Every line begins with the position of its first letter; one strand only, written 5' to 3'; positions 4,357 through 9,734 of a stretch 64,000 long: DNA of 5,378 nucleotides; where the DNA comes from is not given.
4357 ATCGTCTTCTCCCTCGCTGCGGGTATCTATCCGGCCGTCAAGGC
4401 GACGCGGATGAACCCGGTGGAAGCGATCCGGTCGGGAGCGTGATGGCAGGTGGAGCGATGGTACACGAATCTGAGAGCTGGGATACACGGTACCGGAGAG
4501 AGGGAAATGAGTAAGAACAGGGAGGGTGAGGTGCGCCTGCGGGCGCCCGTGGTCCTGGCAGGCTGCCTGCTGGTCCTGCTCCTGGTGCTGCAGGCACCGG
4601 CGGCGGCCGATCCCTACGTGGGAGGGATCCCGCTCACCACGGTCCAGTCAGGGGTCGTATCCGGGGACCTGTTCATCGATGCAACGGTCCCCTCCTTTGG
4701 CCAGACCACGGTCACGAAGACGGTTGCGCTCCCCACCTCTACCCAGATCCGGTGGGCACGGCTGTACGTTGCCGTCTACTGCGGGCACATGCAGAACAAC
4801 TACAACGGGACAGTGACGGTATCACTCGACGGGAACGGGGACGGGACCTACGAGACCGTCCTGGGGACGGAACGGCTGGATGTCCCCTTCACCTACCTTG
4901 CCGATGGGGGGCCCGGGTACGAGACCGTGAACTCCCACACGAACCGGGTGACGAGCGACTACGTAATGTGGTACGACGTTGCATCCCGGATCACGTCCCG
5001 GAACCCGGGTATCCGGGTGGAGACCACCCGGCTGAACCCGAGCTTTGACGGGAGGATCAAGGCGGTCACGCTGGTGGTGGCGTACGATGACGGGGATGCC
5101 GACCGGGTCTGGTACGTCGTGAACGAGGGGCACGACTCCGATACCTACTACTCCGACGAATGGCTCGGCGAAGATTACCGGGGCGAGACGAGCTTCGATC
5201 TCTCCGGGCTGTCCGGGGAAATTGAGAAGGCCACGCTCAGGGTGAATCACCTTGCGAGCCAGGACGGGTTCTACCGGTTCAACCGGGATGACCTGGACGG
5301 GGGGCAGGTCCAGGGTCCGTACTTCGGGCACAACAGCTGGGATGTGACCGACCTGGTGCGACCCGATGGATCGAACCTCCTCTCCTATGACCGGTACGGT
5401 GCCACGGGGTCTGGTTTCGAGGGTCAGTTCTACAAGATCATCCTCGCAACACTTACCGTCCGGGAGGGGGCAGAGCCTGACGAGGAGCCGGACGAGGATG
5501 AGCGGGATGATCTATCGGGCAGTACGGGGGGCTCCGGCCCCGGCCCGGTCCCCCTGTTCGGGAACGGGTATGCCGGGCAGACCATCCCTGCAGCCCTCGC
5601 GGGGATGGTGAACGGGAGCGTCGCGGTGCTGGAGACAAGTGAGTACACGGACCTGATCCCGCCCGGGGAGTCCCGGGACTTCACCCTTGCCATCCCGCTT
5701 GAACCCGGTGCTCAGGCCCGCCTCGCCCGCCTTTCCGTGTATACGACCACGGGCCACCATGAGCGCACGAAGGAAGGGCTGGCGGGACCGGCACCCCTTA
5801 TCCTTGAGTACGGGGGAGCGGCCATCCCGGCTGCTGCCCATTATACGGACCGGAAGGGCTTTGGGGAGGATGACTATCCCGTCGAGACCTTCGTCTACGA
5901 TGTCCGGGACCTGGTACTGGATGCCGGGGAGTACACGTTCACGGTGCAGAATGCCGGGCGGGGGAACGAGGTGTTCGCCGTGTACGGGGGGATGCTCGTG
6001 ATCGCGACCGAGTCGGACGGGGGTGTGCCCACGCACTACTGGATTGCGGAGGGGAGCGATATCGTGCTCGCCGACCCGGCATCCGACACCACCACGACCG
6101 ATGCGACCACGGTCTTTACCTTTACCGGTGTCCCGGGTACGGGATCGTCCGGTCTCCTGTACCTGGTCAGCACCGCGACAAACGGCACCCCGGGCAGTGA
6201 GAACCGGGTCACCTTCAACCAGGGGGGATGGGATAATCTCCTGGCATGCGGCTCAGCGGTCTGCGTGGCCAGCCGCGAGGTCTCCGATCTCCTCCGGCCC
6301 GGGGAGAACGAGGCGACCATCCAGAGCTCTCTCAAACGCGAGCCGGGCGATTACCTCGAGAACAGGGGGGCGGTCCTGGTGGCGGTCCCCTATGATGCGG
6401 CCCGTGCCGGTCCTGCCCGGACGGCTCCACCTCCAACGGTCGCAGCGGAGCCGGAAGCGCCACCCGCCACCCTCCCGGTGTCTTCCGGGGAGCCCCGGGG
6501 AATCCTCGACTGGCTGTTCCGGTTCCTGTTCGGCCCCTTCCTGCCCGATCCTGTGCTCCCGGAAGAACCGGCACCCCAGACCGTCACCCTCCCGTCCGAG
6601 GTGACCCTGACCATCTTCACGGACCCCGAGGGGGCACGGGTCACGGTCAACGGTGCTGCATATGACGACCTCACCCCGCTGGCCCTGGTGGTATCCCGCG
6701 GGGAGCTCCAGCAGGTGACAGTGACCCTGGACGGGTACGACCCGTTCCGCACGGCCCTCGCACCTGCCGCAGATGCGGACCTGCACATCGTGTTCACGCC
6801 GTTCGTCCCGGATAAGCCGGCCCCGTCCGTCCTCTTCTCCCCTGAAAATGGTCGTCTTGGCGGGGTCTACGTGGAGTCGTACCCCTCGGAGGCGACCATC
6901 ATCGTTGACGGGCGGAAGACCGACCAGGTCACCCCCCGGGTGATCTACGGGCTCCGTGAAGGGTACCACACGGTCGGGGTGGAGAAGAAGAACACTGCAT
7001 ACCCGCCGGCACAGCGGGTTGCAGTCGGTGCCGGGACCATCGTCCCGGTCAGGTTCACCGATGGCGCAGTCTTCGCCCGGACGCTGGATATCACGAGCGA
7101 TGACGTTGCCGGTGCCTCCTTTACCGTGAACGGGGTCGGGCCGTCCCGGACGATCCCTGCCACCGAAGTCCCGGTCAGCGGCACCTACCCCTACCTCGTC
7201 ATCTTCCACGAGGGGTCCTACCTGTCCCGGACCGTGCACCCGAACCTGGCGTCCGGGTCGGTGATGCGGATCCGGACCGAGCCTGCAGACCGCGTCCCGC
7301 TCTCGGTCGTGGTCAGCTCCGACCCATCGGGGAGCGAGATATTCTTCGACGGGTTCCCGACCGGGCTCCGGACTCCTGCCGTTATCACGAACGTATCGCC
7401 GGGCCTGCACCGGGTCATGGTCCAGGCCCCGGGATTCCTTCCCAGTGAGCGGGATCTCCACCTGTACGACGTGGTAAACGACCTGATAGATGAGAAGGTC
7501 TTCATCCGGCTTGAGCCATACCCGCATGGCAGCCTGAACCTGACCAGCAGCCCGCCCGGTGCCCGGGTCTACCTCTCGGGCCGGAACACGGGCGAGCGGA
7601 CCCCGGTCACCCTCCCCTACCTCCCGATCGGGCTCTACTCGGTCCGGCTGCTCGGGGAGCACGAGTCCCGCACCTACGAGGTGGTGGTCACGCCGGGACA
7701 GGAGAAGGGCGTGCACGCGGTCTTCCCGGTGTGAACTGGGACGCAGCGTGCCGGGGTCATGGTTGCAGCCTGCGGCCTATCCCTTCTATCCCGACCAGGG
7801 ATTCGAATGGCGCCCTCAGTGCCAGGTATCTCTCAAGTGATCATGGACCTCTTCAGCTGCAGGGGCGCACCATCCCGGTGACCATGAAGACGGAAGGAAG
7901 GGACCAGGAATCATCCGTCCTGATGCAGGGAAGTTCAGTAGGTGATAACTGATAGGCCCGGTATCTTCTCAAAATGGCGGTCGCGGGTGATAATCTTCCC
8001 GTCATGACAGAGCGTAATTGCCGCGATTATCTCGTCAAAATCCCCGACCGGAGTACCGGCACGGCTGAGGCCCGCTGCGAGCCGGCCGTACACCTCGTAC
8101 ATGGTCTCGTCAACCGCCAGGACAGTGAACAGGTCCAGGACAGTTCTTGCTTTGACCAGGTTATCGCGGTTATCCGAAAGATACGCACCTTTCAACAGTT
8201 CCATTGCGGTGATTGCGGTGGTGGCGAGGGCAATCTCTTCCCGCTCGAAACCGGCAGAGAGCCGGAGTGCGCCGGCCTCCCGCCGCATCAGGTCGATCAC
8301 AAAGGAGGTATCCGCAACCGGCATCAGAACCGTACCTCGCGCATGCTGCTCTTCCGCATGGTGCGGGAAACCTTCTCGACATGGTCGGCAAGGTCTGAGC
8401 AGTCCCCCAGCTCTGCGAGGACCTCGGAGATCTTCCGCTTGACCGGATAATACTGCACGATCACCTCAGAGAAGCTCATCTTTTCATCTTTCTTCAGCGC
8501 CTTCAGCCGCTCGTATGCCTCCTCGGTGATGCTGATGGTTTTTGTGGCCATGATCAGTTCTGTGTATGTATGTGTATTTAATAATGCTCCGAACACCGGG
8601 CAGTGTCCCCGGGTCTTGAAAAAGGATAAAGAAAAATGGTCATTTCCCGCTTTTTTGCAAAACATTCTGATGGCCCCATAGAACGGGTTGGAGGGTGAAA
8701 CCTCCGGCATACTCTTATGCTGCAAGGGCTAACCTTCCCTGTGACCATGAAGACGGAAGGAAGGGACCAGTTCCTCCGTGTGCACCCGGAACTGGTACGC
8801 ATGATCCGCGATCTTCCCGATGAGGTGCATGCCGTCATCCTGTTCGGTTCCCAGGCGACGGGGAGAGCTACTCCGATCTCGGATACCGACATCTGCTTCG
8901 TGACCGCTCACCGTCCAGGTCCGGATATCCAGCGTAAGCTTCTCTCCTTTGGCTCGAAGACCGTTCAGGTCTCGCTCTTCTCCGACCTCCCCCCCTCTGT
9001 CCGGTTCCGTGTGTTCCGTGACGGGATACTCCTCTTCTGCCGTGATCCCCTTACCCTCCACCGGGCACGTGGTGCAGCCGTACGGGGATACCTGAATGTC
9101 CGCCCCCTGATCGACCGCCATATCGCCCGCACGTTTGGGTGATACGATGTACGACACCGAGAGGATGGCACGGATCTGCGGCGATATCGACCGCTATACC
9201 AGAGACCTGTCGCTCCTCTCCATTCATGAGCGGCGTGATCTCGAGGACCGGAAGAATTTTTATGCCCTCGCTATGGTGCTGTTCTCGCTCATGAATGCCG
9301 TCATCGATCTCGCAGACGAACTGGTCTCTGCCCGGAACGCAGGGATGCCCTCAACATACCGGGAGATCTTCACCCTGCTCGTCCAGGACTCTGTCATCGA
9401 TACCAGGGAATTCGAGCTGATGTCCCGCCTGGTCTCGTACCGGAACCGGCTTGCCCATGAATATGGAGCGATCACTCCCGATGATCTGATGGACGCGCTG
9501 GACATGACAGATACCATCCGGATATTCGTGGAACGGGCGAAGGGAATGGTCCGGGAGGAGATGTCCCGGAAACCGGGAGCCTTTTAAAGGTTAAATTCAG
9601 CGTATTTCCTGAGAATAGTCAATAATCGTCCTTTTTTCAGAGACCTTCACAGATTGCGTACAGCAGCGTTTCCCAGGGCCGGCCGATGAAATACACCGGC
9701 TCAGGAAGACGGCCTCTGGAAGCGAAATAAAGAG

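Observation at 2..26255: A 26-kb island of surface proteins built from two recurring, always-paired uncharacterised modules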

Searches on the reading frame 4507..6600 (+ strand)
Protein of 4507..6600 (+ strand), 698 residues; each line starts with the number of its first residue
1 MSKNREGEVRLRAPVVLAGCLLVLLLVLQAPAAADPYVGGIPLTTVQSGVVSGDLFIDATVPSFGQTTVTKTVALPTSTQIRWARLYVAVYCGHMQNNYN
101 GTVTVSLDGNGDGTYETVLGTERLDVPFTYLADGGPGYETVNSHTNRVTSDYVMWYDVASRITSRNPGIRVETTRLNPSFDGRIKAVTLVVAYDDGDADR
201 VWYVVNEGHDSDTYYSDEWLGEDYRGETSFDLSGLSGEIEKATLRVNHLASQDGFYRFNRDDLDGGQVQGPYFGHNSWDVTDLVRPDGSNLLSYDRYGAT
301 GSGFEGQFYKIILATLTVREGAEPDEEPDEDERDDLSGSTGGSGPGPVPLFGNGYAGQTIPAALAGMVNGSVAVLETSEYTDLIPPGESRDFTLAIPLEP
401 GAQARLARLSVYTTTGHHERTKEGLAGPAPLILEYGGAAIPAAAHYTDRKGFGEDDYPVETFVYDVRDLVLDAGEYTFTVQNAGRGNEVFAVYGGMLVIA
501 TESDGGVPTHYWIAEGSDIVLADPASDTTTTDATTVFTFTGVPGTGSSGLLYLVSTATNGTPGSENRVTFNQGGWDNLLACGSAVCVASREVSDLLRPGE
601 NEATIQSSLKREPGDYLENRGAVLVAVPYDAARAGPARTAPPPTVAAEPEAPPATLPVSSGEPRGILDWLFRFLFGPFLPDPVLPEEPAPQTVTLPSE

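Call 8: search_solved_structures(query=window:4507-6600:+, max_evalue=1)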
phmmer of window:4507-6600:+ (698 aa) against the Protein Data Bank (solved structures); distinct sequences matched with E-value up to 1: 0.

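Call 18: find_homologous_proteins(query=window:4597-6426:+, max_evalue=0.00001)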
Query window:4597-6426:+ (610 aa): 75 proteins with E <= 0.00001 among 8000 candidates.
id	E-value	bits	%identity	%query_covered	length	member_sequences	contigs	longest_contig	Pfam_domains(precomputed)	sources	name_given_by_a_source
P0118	0.0e+0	1252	92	99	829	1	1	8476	PF08308.18,PF11824.14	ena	-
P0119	1.8e-124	435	48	48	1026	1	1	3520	PF08308.18,PF13620.13,PF11824.14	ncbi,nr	ncbi:MAG: DUF3344 domain-containing protein, partial [Candidatus Cloacimonetes bacterium]|nr:DUF3344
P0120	6.6e-100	354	57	48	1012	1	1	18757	PF00801.27,PF07705.18,PF18911.7,PF11824.14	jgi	jgi:PKD repeat protein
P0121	2.8e-98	348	51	48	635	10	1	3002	PF08308.18,PF13620.13,PF11824.14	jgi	-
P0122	1.7e-92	329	46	48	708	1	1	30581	PF08308.18,PF11824.14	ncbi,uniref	ncbi:DUF3344 domain-containing protein, partial [Methanoregula sp.]|uniref:DUF3344 domain-containing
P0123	5.8e-91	324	53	47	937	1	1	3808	PF00801.27,PF07705.18,PF11824.14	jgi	-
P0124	2.9e-88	315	52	52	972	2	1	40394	PF00801.27,PF07705.18,PF18911.7,PF11824.14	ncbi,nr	ncbi:MAG: hypothetical protein APR53_02965 [Methanoculleus sp. SDB]|nr:MAG: hypothetical protein APR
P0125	1.1e-87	313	46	50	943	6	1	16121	PF07705.18,PF11824.14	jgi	jgi:hypothetical protein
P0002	2.5e-86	309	57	49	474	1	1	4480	PF07705.18,PF11824.14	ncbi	ncbi:MAG: DUF3344 domain-containing protein, partial [Methanolinea sp.]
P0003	1.3e-85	306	54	49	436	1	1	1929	PF00801.27,PF18911.7,PF11824.14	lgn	-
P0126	2.8e-83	299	52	47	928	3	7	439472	PF00801.27,PF07705.18,PF18911.7,PF11824.14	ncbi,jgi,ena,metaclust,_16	jgi:PKD repeat protein|metaclust:\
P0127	1.3e-82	296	52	48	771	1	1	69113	PF00801.27,PF07705.18,PF18911.7,PF11824.14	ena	-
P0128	1.4e-79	287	43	50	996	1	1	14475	PF07705.18,PF02095.22,PF11824.14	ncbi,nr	ncbi:MAG: DUF3344 domain-containing protein [Euryarchaeota archaeon]|nr:DUF3344 domain-containing pr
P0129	2.8e-79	285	48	47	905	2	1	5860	PF07705.18,PF11824.14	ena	-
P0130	1.4e-76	277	45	49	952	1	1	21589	PF07705.18,PF11824.14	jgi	jgi:hypothetical protein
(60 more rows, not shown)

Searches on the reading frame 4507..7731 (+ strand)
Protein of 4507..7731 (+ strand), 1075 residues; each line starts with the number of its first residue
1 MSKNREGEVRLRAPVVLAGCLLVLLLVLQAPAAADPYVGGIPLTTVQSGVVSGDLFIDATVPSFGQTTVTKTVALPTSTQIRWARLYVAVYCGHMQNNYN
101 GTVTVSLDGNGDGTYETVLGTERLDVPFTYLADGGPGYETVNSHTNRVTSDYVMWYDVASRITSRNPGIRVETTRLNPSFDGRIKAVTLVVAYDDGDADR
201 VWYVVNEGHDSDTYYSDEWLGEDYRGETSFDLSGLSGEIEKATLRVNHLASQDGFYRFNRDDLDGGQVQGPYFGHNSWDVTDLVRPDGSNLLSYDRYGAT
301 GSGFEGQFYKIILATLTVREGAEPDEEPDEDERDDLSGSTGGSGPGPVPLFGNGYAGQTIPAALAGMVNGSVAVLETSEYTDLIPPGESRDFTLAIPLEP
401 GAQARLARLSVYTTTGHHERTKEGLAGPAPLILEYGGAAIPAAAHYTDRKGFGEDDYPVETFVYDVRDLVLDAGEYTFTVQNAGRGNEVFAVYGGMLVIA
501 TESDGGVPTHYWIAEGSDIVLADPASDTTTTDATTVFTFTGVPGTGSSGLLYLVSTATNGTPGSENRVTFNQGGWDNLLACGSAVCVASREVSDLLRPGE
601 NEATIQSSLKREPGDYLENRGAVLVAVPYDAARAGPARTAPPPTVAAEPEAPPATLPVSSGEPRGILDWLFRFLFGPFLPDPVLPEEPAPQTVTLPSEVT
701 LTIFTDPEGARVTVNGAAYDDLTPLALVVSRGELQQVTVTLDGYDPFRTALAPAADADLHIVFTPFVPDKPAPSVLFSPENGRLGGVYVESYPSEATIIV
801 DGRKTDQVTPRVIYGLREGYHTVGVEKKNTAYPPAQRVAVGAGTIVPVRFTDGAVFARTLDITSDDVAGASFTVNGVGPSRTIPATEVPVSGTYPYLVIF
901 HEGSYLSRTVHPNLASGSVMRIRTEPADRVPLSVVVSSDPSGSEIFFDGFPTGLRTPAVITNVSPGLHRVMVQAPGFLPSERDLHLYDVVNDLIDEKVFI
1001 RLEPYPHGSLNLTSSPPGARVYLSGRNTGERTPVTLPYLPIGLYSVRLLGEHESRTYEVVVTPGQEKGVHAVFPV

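Call 4: search_protein_families(library=pfam, proteins=[window:4507-7731:+], max_evalue=0.01)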
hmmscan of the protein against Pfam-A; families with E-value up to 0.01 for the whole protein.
window:4507-7731:+ (1075 aa): 3 families
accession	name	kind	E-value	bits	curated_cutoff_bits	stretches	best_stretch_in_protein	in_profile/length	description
PF11824.13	DUF3344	-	4.8e-99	331.9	27.2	2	37-318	2-274/275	Protein of unknown function (DUF3344)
PF08308.17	PEGA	-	3.5e-33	113.8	20.8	4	1008-1062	2-56/71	PEGA domain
PF21226.3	MalQ_N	-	2.8e-05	24.9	24.1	0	1023-1063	51-91/91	MalQ N-terminal beta sandwich domain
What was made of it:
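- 4507..7734 (+): g5: signal peptide, A (nt 4597-5481), an acidic linker, B (nt 5554-6396), then at least four PEGA repeats. No membrane anchor. Pfam finds DUF3344 twice and PEGA four times (call 4).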

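Call 6: search_protein_families(library=ncbifam, proteins=[window:4507-7731:+], max_evalue=0.01)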
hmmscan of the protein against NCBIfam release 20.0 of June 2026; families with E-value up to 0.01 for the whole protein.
window:4507-7731:+ (1075 aa): 1 family
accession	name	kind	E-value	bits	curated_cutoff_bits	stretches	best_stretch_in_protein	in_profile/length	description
NF047815.1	LIC10124_lipo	equivalog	1.1e-05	24.2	650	1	931-1058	197-319/516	LIC10124 family lipoprotein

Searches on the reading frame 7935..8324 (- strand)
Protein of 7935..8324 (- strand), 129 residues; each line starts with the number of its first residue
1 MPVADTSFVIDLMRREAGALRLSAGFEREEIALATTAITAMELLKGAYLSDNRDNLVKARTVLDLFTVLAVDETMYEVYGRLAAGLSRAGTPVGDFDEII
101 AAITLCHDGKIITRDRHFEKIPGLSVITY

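Call 66: search_protein_families(library=pfam, proteins=[window:7935-8324:-], max_evalue=1)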
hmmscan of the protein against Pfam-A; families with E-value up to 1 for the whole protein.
window:7935-8324:- (129 aa): 1 family
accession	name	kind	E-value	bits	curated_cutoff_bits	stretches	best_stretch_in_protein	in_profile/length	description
PF01850.27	PIN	-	3.1e-14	54.1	23.6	1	4-123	3-119/120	PIN domain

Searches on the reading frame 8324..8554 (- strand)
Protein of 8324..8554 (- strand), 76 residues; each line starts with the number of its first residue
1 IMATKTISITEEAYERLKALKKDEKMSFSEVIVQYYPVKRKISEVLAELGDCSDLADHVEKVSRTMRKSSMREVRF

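Call 66: search_protein_families(library=pfam, proteins=[window:8324-8554:-], max_evalue=1)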
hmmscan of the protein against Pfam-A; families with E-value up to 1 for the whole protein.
window:8324-8554:- (76 aa): 9 families
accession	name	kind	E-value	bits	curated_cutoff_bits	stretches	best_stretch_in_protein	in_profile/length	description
PF02697.20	VAPB_antitox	-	8.5e-17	62.1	27.9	1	5-69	1-67/69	Putative antitoxin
PF19891.5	DUF6364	-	0.0007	20.5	27.3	1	5-60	4-58/70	Family of unknown function (DUF6364)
PF01402.27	RHH_1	-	0.0012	19.1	20.5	1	6-32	3-29/39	Ribbon-helix-helix protein, copG family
PF16021.10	PDCD7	-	0.014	15.1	27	1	6-72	16-81/306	Programmed cell death protein 7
PF24434.1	DUF7557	-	0.015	15.1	25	1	4-27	1-23/45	Family of unknown function (DUF7557)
PF09821.14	AAA_assoc_C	-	0.026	15.5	27.6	1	5-48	32-75/119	C-terminal AAA-associated domain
PF20715.2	DUF6827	-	0.047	13.9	26.9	1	6-70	31-90/158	Domain of unknown function (DUF6827)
PF10938.13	YfdX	-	0.096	13.1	26.6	1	5-72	19-88/149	YfdX protein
PF22481.1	DUF6985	-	0.18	12.8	24.5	1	10-63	42-101/148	Domain of unknown function (DUF6985)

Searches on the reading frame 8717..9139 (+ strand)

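Call 66: search_protein_families(library=pfam, proteins=[window:8717-9139:+], max_evalue=1)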
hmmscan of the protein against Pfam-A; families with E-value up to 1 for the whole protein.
window:8717-9139:+ (141 aa): 3 families
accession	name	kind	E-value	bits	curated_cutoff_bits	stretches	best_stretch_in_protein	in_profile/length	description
PF18765.7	Polbeta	-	2.2e-10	41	26.9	1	35-111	11-92/93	Polymerase beta, Nucleotidyltransferase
PF01909.29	NTP_transf_2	-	1.5e-06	28.9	21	1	32-84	10-63/93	Nucleotidyltransferase domain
PF22600.2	MTPAP-like_central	-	0.0011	19.5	27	1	21-68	24-70/139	Poly(A) RNA polymerase, mitochondrial-like, central palm domain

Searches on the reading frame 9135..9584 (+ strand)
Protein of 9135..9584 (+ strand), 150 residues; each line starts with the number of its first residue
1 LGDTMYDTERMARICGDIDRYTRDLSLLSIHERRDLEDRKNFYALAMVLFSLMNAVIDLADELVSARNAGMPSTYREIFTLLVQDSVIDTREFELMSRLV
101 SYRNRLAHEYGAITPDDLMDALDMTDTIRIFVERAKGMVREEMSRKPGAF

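Call 66: search_protein_families(library=pfam, proteins=[window:9135-9584:+], max_evalue=1)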
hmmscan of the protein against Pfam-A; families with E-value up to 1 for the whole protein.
window:9135-9584:+ (150 aa): 6 families
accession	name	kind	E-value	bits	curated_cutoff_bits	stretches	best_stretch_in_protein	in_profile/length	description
PF01934.22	HepT-like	-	1e-17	64.4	23.5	1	21-124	4-108/120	Ribonuclease HepT-like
PF13643.11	DUF4145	-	1.5e-05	25.4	23.1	1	82-126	44-88/88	Domain of unknown function (DUF4145)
PF18731.6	HEPN_Swt1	-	0.0039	17.9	27.5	1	88-126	71-108/115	Swt1-like HEPN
PF18735.6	HEPN_RiboL-PSP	-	0.011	16.1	28.4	1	64-123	114-176/191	RiboL-PSP-HEPN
PF19307.5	SrpI-like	-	0.051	13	22.8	1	86-136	86-135/254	Type 2A encapsulin shell protein SrpI-like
PF18737.6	HEPN_MAE_28990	-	0.084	13.5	26.8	1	39-108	102-172/211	MAE_28990/MAE_18760-like HEPN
